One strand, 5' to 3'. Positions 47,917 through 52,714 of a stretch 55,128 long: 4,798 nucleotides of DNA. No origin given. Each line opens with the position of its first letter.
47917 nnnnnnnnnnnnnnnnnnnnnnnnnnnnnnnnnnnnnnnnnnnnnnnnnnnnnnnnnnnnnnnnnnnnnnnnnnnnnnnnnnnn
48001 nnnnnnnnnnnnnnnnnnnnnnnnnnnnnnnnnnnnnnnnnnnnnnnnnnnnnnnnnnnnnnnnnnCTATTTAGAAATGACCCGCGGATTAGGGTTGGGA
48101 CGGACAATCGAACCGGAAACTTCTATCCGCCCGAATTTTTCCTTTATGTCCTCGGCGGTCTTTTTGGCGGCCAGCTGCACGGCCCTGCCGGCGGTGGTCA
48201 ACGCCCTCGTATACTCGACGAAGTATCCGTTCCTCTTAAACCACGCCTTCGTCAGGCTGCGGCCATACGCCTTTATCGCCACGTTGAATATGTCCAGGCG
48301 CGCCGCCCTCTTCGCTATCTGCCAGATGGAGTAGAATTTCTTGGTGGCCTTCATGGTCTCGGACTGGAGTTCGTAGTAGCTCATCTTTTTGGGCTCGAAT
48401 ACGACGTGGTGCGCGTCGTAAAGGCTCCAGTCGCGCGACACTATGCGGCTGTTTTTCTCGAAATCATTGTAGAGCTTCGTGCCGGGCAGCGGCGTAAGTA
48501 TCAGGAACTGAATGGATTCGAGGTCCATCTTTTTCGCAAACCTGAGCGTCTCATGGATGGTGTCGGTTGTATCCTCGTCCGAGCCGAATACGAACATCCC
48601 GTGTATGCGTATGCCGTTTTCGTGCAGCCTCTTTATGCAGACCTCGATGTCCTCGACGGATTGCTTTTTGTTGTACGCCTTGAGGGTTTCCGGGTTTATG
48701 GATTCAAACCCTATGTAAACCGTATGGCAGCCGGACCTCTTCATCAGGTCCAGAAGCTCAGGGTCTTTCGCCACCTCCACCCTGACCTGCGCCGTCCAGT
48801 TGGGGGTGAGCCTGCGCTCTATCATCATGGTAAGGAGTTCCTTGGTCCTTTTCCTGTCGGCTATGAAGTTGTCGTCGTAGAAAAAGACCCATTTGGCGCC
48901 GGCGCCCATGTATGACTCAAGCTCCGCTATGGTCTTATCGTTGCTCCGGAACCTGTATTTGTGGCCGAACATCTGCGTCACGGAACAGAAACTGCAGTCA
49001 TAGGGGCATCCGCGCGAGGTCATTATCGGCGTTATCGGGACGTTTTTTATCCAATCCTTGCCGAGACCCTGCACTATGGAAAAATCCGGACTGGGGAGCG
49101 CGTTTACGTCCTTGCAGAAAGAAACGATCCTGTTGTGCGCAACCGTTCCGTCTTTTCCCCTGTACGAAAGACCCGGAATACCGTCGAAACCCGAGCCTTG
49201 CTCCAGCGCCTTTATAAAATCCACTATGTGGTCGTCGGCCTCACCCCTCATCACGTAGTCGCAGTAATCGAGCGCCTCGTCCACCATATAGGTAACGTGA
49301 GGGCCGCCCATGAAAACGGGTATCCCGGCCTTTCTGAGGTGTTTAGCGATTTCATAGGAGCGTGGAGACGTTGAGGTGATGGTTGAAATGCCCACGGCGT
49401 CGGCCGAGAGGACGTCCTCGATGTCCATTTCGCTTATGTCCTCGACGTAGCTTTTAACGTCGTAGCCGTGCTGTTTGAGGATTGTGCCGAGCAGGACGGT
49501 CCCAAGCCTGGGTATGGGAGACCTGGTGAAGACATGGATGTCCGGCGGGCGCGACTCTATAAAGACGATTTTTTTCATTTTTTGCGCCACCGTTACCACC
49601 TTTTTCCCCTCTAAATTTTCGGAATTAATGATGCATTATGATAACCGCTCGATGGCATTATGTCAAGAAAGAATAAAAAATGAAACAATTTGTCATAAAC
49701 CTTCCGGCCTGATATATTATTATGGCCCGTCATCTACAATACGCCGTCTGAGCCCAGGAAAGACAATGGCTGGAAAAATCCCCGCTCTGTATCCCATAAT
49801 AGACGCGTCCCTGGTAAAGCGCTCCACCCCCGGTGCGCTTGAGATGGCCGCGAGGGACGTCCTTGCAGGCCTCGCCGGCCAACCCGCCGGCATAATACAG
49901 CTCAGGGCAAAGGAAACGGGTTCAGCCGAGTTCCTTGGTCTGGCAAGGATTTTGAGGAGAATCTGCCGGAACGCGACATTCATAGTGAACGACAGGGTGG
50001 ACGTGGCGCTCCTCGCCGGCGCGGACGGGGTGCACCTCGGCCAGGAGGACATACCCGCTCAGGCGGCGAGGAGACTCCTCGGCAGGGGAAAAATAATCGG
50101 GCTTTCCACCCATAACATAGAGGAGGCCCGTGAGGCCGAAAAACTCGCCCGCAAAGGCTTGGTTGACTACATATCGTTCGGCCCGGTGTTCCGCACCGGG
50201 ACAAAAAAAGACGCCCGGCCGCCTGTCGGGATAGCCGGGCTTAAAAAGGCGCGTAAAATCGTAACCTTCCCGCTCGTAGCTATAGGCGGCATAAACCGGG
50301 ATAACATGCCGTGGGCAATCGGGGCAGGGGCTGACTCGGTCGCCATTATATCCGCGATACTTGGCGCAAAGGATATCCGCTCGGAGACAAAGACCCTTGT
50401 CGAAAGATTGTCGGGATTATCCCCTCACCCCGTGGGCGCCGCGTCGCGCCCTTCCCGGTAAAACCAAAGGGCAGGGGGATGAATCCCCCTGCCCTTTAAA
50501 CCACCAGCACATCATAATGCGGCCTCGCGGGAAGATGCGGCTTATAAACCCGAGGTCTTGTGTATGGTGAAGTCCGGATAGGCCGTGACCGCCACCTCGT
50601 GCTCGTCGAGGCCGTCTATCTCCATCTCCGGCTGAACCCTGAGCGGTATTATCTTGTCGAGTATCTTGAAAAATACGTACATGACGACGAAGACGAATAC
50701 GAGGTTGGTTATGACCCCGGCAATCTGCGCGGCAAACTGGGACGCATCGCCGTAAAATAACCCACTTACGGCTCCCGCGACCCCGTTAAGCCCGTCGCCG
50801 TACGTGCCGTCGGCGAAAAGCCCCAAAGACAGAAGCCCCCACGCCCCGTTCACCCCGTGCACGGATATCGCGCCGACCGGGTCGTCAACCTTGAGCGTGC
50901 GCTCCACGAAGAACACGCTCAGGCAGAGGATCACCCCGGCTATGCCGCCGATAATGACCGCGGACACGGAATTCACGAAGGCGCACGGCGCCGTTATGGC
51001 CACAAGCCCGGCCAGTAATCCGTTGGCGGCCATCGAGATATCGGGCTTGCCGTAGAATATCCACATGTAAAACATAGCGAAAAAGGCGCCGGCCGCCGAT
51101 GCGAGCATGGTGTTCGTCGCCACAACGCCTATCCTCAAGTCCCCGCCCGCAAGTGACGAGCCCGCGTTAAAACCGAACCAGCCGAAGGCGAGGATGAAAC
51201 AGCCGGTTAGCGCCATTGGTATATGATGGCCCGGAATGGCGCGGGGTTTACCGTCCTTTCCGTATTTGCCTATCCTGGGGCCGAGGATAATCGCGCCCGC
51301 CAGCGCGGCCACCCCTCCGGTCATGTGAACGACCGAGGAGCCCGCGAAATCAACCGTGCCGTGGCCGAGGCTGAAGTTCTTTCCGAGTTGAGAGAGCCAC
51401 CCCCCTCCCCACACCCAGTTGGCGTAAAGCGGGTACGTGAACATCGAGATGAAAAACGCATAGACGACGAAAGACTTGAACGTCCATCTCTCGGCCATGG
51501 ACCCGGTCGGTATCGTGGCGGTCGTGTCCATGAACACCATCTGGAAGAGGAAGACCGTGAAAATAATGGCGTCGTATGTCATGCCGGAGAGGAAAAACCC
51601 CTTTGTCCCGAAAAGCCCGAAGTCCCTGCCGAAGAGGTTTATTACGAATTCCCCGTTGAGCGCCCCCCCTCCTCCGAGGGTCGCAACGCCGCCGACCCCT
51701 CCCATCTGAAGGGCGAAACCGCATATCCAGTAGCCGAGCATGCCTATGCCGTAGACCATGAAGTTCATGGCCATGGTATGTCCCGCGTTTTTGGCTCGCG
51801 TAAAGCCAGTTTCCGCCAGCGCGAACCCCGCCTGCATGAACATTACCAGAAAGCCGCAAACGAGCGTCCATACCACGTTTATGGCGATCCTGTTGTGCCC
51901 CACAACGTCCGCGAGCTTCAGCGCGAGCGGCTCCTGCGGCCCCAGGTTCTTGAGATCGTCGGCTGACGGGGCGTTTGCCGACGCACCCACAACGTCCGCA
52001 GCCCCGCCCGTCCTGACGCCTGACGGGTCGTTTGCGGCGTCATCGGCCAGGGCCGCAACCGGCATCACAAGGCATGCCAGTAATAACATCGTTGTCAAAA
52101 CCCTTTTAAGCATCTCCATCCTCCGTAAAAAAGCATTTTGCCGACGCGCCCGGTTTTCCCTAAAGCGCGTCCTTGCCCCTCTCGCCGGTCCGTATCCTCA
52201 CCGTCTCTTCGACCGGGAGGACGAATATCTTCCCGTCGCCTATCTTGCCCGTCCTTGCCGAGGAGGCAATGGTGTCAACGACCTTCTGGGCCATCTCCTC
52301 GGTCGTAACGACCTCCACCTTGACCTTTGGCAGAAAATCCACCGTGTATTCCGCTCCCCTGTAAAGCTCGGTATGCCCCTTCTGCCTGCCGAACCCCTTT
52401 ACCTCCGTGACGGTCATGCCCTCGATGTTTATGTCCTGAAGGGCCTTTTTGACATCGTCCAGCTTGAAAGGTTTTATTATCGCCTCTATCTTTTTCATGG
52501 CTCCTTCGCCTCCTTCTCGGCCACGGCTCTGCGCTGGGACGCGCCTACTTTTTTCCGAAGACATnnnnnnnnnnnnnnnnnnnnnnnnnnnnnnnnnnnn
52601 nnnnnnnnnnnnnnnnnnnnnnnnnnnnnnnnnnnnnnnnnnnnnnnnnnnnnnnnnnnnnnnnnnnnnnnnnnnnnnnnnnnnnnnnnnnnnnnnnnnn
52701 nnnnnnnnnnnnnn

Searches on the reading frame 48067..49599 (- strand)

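Call 9: search_protein_families(library=pfam, proteins=[window:48067-49599:-])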
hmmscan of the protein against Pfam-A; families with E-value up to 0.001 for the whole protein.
window:48067-49599:- (510 aa): 2 families
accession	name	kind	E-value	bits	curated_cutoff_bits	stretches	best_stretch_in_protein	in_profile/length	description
PF04055.27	Radical_SAM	-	4.8e-24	85.8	29.5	1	194-355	3-166/166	Radical SAM superfamily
PF02310.24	B12-binding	-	5.6e-14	52.5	32.1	1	29-125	12-117/121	B12 binding domain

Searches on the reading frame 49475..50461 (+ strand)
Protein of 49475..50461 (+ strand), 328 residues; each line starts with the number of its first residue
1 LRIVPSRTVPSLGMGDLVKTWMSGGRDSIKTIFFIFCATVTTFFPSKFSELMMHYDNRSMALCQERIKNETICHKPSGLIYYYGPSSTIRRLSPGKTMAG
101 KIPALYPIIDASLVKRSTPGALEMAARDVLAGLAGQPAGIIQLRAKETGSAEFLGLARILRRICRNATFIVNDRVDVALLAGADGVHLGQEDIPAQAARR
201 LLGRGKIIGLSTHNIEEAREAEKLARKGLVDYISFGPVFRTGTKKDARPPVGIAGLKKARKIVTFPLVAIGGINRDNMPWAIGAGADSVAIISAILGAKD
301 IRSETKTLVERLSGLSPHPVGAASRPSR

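Call 9: search_protein_families(library=pfam, proteins=[window:49475-50461:+])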
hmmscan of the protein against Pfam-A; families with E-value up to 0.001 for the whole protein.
window:49475-50461:+ (328 aa): 1 family
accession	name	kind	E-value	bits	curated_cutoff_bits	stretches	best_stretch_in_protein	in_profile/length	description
PF02581.23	TMP-TENI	-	1.1e-54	185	27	1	106-295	2-180/180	Thiamine monophosphate synthase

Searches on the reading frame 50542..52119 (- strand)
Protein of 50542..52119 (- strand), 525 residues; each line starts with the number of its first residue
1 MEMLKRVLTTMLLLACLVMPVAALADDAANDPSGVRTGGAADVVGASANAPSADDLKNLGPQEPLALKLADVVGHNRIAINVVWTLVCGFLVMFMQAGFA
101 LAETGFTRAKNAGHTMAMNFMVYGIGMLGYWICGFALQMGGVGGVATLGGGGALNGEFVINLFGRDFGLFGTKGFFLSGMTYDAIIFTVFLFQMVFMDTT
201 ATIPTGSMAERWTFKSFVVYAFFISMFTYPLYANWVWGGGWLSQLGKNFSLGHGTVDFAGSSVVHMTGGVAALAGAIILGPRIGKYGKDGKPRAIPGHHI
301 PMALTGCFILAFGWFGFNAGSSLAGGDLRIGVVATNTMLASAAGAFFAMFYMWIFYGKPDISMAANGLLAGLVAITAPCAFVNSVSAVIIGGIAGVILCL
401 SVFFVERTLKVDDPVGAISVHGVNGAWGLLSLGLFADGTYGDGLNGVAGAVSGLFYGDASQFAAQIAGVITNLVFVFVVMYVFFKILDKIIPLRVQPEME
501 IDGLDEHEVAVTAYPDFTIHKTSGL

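Call 5: search_protein_families(library=pfam, proteins=[window:50542-52119:-])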
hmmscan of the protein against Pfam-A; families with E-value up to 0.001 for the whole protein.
window:50542-52119:- (525 aa): 1 family
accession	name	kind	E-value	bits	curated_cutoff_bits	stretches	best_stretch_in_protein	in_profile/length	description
PF00909.26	Ammonium_transp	-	1.3e-111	373.6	23.2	1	83-514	1-399/399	Ammonium Transporter Family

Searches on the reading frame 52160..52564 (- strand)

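Call 5: search_protein_families(library=pfam, proteins=[window:52160-52564:-])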
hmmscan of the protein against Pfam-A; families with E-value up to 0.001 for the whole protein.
window:52160-52564:- (134 aa): 1 family
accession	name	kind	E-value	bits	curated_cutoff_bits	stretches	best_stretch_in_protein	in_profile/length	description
PF00543.27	P-II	-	5.7e-35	120.2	25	1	23-128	1-102/102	Nitrogen regulatory protein P-II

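Call 30: search_protein_families(library=ncbifam, proteins=[window:52160-52498:-], max_evalue=0.00001)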
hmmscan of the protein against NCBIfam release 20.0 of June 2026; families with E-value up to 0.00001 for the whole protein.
window:52160-52498:- (112 aa): 2 families
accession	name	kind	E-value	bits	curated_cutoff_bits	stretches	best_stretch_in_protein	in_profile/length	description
NF008111.0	PRK10858.1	equivalog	1.2e-51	173.8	202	1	1-111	1-111/112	nitrogen regulatory protein P-II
NF007946.0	PRK10665.1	equivalog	2.6e-46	157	181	1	1-111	1-111/112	P-II family nitrogen regulator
